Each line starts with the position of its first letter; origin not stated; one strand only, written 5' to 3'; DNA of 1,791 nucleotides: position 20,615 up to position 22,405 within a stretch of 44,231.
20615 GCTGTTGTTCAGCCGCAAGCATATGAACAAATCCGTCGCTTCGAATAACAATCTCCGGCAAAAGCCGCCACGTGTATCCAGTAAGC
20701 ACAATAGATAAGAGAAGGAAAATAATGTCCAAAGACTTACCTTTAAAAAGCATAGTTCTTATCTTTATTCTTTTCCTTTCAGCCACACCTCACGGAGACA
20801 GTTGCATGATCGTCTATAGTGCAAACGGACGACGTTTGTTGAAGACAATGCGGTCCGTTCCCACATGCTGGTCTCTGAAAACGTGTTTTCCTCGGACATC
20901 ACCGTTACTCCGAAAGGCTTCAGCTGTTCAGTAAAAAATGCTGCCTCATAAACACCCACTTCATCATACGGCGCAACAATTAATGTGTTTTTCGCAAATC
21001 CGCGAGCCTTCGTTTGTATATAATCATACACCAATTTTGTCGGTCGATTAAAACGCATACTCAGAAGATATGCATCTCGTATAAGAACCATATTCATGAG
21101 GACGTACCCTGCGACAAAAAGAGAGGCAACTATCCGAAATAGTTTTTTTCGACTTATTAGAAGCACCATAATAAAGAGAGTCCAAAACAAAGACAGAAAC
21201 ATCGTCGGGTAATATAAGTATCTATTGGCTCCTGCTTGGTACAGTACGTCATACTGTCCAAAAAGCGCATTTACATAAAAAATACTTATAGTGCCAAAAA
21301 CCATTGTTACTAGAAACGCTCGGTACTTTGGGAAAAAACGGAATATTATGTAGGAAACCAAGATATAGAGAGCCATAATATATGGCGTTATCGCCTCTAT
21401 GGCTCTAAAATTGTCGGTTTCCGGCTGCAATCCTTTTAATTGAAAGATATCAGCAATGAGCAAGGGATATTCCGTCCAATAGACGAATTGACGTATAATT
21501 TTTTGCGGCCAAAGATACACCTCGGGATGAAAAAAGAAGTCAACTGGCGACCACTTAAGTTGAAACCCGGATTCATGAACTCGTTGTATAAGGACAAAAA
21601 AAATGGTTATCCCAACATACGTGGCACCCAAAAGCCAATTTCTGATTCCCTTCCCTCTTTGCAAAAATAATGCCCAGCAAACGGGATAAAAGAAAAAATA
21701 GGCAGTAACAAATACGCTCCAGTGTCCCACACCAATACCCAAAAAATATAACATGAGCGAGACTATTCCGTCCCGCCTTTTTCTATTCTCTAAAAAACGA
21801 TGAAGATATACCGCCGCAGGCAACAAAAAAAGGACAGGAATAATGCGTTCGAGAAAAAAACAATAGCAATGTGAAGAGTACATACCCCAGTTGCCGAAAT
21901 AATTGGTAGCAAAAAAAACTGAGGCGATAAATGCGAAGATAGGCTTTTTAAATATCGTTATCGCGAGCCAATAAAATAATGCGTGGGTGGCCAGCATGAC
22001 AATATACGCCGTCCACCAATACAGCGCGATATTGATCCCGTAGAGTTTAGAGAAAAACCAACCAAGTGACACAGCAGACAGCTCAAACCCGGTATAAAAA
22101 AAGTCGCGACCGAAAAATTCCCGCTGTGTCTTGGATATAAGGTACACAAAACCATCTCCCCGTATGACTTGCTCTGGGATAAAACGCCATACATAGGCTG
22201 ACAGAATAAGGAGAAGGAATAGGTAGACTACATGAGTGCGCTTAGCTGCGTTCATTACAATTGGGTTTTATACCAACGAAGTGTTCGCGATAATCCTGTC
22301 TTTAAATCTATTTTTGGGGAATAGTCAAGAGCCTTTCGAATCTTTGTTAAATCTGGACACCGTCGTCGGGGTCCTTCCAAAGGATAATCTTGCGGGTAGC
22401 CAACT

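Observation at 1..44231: A glycosylation super-locus of about 40 genes built on lipid-P-sugar synthases plus seven GT-C-like membrane proteins, with no classical export or initiation machinery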

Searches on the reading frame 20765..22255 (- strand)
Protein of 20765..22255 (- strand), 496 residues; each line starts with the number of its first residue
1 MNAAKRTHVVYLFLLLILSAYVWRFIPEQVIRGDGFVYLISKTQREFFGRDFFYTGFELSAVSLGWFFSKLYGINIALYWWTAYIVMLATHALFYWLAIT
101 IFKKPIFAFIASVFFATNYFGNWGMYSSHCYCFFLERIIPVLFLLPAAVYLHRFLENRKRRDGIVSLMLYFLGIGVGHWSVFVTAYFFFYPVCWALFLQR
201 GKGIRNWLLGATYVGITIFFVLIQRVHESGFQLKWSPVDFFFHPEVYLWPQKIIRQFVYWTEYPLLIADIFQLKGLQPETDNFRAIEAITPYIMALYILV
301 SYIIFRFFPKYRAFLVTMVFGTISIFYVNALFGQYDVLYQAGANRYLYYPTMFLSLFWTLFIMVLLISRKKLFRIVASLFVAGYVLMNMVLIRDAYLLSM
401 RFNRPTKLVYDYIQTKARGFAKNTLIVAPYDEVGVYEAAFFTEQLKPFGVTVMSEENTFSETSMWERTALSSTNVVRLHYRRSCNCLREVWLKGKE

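Call 6: search_protein_families(library=pfam, proteins=[window:20765-22255:-], max_evalue=0.01)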
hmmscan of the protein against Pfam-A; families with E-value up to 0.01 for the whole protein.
window:20765-22255:- (496 aa): 0 families

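Call 13: search_protein_families(library=ncbifam, proteins=[window:20765-22255:-], max_evalue=0.1)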
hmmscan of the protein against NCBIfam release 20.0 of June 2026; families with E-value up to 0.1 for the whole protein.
window:20765-22255:- (496 aa): 0 families

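Call 18: search_solved_structures(query=window:20765-22255:-, max_evalue=10)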
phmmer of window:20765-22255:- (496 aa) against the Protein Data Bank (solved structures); distinct sequences matched with E-value up to 10: 0.

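Call 21: find_homologous_proteins(query=window:20765-22255:-, max_evalue=0.001)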
Query window:20765-22255:- (496 aa): 50 proteins with E <= 0.001 among 6243 candidates.
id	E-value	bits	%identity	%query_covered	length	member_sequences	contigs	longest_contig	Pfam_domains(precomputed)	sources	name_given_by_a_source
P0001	0.0e+0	1121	100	100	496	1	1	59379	-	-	-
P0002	1.5e-216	739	67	97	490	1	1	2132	-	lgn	-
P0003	5.0e-214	730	65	98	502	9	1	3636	-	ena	-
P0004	1.9e-213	728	66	99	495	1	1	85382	-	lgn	-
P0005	8.1e-208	710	63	99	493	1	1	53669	-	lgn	-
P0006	1.8e-201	689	62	99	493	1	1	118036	-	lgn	-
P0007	9.6e-201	686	62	99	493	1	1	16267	-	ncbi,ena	-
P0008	6.0e-200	684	62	96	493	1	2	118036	-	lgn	-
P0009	1.3e-199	683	61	100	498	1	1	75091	-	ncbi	-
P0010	1.2e-195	670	60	99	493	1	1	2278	-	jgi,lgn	-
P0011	1.2e-195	670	59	99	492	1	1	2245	-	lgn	-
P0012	1.1e-187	643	58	95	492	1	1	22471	-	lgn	-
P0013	1.4e-186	640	57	99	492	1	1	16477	-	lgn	-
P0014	6.4e-182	624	56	99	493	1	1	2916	-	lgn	-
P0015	9.3e-182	624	56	99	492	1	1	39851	-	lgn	-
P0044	5.1e-98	347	40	97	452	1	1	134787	-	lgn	-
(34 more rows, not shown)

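Call 24: find_encoding_contigs(protein=P0004, flank=10000, max_places=2)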
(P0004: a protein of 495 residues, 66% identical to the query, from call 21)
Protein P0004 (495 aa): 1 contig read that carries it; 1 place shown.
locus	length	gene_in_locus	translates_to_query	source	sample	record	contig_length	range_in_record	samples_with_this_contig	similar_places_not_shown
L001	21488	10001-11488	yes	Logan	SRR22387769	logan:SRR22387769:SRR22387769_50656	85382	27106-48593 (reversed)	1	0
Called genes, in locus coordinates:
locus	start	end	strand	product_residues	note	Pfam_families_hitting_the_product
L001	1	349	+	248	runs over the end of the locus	PF13489:Methyltransf_23, PF05401:NodS, PF01209:Ubie_methyltran, PF05175:MTS (weak), PF13649:Methyltransf_25, PF13847:Methyltransf_31, PF08241:Methyltransf_11, PF08242:Methyltransf_12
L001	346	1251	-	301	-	PF00535:Glycos_transf_2, PF10111:Glyco_tranf_2_2 (weak)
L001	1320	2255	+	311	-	PF01073:3Beta_HSD, PF01370:Epimerase, PF02719:Polysacc_synt_2, PF04321:RmlD_sub_bind, PF16363:GDP_Man_Dehyd, PF07993:NAD_binding_4 (weak)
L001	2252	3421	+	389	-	PF03446:NAD_binding_2 (weak), PF03721:UDPG_MGDP_dh_N, PF00984:UDPG_MGDP_dh, PF03720:UDPG_MGDP_dh_C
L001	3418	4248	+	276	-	PF00535:Glycos_transf_2, PF10111:Glyco_tranf_2_2 (faint), PF13641:Glyco_tranf_2_3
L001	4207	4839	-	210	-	PF13489:Methyltransf_23, PF00891:Methyltransf_2, PF05175:MTS (weak), PF13847:Methyltransf_31, PF08241:Methyltransf_11, PF08242:Methyltransf_12, PF13649:Methyltransf_25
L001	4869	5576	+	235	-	PF00535:Glycos_transf_2, PF13641:Glyco_tranf_2_3 (weak)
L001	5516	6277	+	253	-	PF13641:Glyco_tranf_2_3 (weak), PF00535:Glycos_transf_2, PF10111:Glyco_tranf_2_2 (faint)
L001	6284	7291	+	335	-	PF01073:3Beta_HSD, PF01370:Epimerase, PF02719:Polysacc_synt_2, PF04321:RmlD_sub_bind, PF07993:NAD_binding_4, PF13460:NAD_binding_10, PF16363:GDP_Man_Dehyd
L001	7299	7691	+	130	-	PF07883:Cupin_2 (faint)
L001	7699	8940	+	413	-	PF08421:Methyltransf_13, PF13489:Methyltransf_23, PF08241:Methyltransf_11 (weak), PF08242:Methyltransf_12, PF08484:Methyltransf_14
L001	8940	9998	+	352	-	PF01073:3Beta_HSD, PF01370:Epimerase, PF02719:Polysacc_synt_2 (faint), PF16363:GDP_Man_Dehyd, PF07993:NAD_binding_4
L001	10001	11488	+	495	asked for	-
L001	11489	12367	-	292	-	PF13489:Methyltransf_23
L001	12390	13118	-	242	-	PF00535:Glycos_transf_2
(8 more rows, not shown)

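Call 32: search_solved_structures(query=A1, max_evalue=10)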
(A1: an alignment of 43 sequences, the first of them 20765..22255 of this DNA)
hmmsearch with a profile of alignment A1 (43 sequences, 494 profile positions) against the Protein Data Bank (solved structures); distinct sequences matched with E-value up to 10: 0.

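Call 43: predict_structure(alignment_id=A1)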
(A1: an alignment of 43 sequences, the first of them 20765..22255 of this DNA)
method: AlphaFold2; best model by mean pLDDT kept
length: 496 residues; sequences in the alignment: 43
mean_pLDDT: 88.1   pTM: 0.90
mean pLDDT of the five models: 88.1, 87.8, 87.2, 86.6, 86.5
residues with pLDDT >= 90: 323; 70-90: 116; 50-70: 42; < 50: 15
segments of 3 or more residues with pLDDT < 50: 265-267, 271-281
pLDDT, mean of each block of 10 residues (from residue 1): 73 97 93 90 89 71 93 95 96 98 97 94 76 87 97 95 98 88 94 89 87 94 73 81 93 88 57 47 76 95 97 97 93 71 75 97 94 96 92 87 92 95 94 91 96 81 82 95 92 79
secondary structure, 60 per line:
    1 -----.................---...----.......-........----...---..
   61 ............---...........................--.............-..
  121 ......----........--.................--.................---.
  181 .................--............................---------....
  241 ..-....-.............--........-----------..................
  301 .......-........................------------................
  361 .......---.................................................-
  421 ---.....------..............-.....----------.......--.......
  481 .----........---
elements in order: H6-22 H33-39 H41-48 H59-72 H76-102 H105-117 H119-126 H131-138 H141-157 H160-176 H180-197 H200-227 H237-242 H244-247 H249-261 H264-271 H283-307 H309-332 H345-367 H371-419 E424-428 H435-448 E450-454 H465-471 E474-481 E486-493

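Call 47: fold_search(model_id=the predicted structure, library=pdb)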
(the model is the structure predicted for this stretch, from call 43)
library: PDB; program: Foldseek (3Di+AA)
matches with E <= 10: 324; with E <= 0.001: 12
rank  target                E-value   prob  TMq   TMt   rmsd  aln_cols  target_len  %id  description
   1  8b6l_I                2.0e-04  1.00  0.45  0.35  14.5       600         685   10  Subtomogram average of the human Sec61-TRAP-OSTA-translocon (released 2022-12-07)
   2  8pn9_A                2.6e-04  1.00  0.46  0.37  12.8       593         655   12  Structure of human oligosaccharyltransferase OST-A complex bound to NGI-1 (released 2024-05-08)
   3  6gxc_A                3.0e-04  1.00  0.45  0.34  10.1       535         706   12  Bacterial oligosaccharyltransferase PglB in complex with an inhibitory peptide and a reactive lipid-linked oligosaccha (released 2018-11-14)
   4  7oci_F                3.1e-04  1.00  0.46  0.38  13.7       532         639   12  Cryo-EM structure of yeast Ost6p containing oligosaccharyltransferase complex (released 2022-02-16)
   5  5ogl_A                3.5e-04  1.00  0.43  0.33  10.3       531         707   11  Structure of bacterial oligosaccharyltransferase PglB in complex with an acceptor peptide and an lipid-linked oligosac (released 2017-10-25)
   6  9s6t_A                5.5e-04  1.00  0.46  0.47   8.9       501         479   12  Ternary cryo-EM structure of chicken ALG12 with Dol25-PP-GlcNAc2Man7, Dol25-P-Man, and Fab (released 2026-03-18)
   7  6s7t_A                5.7e-04  1.00  0.45  0.34  17.0       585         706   10  Cryo-EM structure of human oligosaccharyltransferase complex OST-B (released 2019-12-18)
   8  6ezn_F                6.2e-04  1.00  0.49  0.39  13.2       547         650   12  Cryo-EM structure of the yeast oligosaccharyltransferase (OST) complex (released 2018-01-17)
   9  6s7o_A                8.0e-04  1.00  0.47  0.37  12.8       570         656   13  Cryo-EM structure of human oligosaccharyltransferase complex OST-A (released 2019-12-18)
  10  8agc_A                8.3e-04  1.00  0.47  0.36  12.6       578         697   12  Structure of yeast oligosaccharylransferase complex with lipid-linked oligosaccharide and non-acceptor peptide bound (released 2022-12-07)
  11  6ftg_5                8.3e-04  1.00  0.46  0.37  14.0       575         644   12  Subtomogram average of OST-containing ribosome-translocon complexes from canine rough microsomal membranes (released 2018-03-21)
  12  9n9j_I                8.7e-04  1.00  0.38  0.29  17.5       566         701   12  Structure of a GRP94 folding intermediate engaged with a CCDC134- and FKBP11-bound secretory translocon (released 2025-11-19)
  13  8age_A                1.6e-03  1.00  0.47  0.39  10.8       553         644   11  Structure of yeast oligosaccharylransferase complex with acceptor peptide bound (released 2022-12-07)
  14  8agb_A                2.6e-03  1.00  0.40  0.33  13.4       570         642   11  Structure of yeast oligosaccharylransferase complex with lipid-linked oligosaccharide bound (released 2022-12-07)
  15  6c26_A                1.2e-02  1.00  0.46  0.37  13.7       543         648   12  The Cryo-EM structure of a eukaryotic oligosaccharyl transferase complex (released 2018-01-31)
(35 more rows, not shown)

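Call 57: find_encoding_contigs(protein=P0044, flank=10000, max_places=1)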
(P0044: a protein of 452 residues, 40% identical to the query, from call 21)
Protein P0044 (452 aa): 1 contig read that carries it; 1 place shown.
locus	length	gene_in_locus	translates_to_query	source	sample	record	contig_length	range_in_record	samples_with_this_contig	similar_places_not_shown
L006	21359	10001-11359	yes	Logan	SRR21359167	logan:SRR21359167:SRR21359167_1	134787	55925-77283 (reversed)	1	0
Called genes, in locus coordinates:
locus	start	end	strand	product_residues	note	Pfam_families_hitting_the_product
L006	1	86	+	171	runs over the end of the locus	PF18915:DUF5667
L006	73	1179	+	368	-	PF26314:MptA_B_family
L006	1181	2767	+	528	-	PF10131:PTPS_related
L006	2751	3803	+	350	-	PF13439:Glyco_transf_4, PF00534:Glycos_transf_1, PF13692:Glyco_trans_1_4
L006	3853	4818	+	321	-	-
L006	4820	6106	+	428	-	PF01943:Polysacc_synt (weak), PF13440:Polysacc_synt_3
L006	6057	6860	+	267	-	PF13641:Glyco_tranf_2_3 (weak), PF00535:Glycos_transf_2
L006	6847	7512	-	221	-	PF18915:DUF5667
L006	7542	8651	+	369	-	PF13439:Glyco_transf_4, PF20706:GT4-conflict, PF00534:Glycos_transf_1, PF13692:Glyco_trans_1_4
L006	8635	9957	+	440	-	PF13231:PMT_2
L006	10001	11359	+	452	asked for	-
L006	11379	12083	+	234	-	PF00535:Glycos_transf_2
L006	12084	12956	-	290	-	PF01370:Epimerase, PF04321:RmlD_sub_bind, PF07993:NAD_binding_4 (faint), PF16363:GDP_Man_Dehyd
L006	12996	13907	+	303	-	PF05219:DREV (weak), PF13489:Methyltransf_23, PF08241:Methyltransf_11, PF08242:Methyltransf_12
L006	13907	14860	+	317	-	PF01073:3Beta_HSD (weak), PF01370:Epimerase, PF02719:Polysacc_synt_2 (faint), PF04321:RmlD_sub_bind (weak), PF07993:NAD_binding_4 (faint), PF16363:GDP_Man_Dehyd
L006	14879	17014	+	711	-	PF13231:PMT_2 (weak)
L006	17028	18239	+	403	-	PF13439:Glyco_transf_4, PF13579:Glyco_trans_4_4, PF13477:Glyco_trans_4_2, PF00534:Glycos_transf_1, PF13692:Glyco_trans_1_4, PF13524:Glyco_trans_1_2 (weak)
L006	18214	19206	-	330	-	PF00106:adh_short, PF01073:3Beta_HSD, PF01370:Epimerase, PF02719:Polysacc_synt_2, PF04321:RmlD_sub_bind, PF07993:NAD_binding_4 (weak), PF08659:KR, PF16363:GDP_Man_Dehyd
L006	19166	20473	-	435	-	PF01041:DegT_DnrJ_EryC1, PF00155:Aminotran_1_2 (weak)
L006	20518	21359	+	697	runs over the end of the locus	PF13231:PMT_2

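Call 72: search_protein_representatives(alignment_id=A1)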
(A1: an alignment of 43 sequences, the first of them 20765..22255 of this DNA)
Query: 43 sequences, 494 profile positions. Proteins with E-value up to 0.001 (for the whole library): 239; up to 1e-10: 196; up to 1e-30: 142. The best 150 are listed.
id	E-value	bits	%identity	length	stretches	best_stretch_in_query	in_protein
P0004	6.8e-208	707.9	-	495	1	4-494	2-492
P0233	4.0e-182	622.9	-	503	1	8-494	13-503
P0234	5.7e-182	622.4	-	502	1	2-494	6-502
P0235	1.4e-176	604.6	-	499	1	3-494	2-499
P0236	4.6e-172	589.7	-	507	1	2-494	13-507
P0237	2.6e-170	583.9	-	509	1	4-494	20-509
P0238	2.7e-150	517.9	-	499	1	10-491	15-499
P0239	4.4e-150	517.2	-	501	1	3-494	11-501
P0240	1.4e-149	515.5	-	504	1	6-492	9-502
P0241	1.6e-147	508.7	-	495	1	3-494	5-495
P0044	2.8e-147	507.9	-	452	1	18-494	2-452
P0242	3.0e-147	507.9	-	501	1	4-494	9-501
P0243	3.3e-139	481.3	-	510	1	5-493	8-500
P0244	1.3e-137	476.1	-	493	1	6-494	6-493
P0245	1.4e-134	466.1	-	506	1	8-494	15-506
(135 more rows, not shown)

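Call 83: search_protein_families(library=pfam, proteins=[L006:3775-4818:+], max_evalue=0.1)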
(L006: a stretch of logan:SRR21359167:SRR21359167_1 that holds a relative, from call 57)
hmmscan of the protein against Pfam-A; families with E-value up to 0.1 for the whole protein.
L006:3775-4818:+ (347 aa): 0 families

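Call 85: search_protein_families(library=pfam, alignment_id=A1, max_evalue=0.1)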
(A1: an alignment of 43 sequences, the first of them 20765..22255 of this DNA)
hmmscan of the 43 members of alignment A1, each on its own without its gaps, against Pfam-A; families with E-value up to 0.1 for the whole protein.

A. member 1, window:20765-22255:- (496 aa): 1 family
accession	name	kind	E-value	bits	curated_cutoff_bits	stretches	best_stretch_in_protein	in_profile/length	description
PF19853.4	DUF6328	-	0.043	14.3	26.3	1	106-187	29-109/142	Family of unknown function (DUF6328)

B. families by the number of members that match (of 43 scanned): 7 families
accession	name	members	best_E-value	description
PF19853.4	DUF6328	3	0.01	Family of unknown function (DUF6328)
PF09425.15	Jas_motif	2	0.021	Jas motif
PF13231.12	PMT_2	1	0.0052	Dolichyl-phosphate-mannose-protein mannosyltransferase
PF05246.16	DUF735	1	0.0086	Protein of unknown function (DUF735)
PF07441.16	BofA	1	0.013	SigmaK-factor processing regulatory protein BofA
PF20154.4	LNT_N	1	0.013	Apolipoprotein N-acyltransferase N-terminal domain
PF24672.1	DUF7654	1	0.03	Domain of unknown function (DUF7654)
